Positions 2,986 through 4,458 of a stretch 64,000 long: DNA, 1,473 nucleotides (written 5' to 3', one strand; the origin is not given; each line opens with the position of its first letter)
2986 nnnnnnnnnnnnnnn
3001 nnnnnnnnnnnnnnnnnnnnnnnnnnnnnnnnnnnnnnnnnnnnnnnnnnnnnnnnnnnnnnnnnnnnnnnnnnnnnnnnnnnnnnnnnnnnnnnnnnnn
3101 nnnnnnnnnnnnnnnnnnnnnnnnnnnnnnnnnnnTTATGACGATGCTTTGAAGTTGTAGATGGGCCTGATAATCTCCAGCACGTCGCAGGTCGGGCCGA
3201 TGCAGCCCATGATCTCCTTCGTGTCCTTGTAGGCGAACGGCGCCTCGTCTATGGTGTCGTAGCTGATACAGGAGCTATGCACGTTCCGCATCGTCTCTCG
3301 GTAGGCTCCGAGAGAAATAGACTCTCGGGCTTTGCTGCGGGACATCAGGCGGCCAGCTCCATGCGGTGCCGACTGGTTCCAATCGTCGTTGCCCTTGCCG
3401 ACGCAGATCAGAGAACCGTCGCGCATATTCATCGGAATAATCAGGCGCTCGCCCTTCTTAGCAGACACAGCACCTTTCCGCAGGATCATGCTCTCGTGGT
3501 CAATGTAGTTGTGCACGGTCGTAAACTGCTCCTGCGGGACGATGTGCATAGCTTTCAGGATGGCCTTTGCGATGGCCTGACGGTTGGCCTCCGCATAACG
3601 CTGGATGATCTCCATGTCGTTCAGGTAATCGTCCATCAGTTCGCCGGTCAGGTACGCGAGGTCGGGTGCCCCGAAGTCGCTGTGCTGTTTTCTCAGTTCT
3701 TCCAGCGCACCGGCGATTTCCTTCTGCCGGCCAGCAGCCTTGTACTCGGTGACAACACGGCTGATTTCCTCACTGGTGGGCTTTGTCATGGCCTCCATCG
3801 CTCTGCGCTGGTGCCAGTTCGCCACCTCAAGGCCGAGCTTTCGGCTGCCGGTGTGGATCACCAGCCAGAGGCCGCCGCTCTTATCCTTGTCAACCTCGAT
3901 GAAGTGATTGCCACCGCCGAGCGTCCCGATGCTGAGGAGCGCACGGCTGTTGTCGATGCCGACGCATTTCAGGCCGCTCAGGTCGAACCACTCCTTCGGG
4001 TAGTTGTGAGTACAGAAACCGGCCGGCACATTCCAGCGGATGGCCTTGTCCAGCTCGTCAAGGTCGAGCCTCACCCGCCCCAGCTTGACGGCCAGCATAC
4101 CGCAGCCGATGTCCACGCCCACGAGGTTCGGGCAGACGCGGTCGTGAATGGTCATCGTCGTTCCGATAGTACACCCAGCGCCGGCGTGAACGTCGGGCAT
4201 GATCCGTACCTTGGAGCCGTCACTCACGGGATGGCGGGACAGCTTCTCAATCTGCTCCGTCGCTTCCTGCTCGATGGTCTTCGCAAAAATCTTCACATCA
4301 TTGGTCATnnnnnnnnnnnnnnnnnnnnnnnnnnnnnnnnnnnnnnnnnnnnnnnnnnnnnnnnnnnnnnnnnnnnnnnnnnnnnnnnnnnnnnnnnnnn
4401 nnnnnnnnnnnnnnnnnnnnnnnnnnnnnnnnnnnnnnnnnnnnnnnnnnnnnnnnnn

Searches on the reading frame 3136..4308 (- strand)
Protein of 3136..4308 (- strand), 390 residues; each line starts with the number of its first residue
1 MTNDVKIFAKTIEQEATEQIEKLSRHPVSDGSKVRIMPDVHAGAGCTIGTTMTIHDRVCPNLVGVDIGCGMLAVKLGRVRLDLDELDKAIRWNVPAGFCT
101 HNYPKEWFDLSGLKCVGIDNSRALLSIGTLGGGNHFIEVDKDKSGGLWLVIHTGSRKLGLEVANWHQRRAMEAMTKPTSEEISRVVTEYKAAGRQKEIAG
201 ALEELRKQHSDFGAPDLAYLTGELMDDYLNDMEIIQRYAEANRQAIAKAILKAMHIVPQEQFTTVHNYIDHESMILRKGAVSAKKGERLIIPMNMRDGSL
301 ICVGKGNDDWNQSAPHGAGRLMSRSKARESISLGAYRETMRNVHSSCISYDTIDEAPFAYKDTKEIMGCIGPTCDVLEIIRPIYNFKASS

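Call 28: search_protein_families(library=phrogs, proteins=[window:3136-4308:-], max_evalue=0.001)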
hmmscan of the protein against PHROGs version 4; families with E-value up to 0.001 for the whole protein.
window:3136-4308:- (390 aa): 2 families
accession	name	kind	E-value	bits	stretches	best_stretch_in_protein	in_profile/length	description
phrog_1075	-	DNA, RNA and nucleotide metabolism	3.6e-129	432.8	1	3-389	64-442/459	tRNA splicing ligase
phrog_32430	-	DNA, RNA and nucleotide metabolism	7.4e-47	159.6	1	261-388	11-138/139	tRNA splicing ligase RtcB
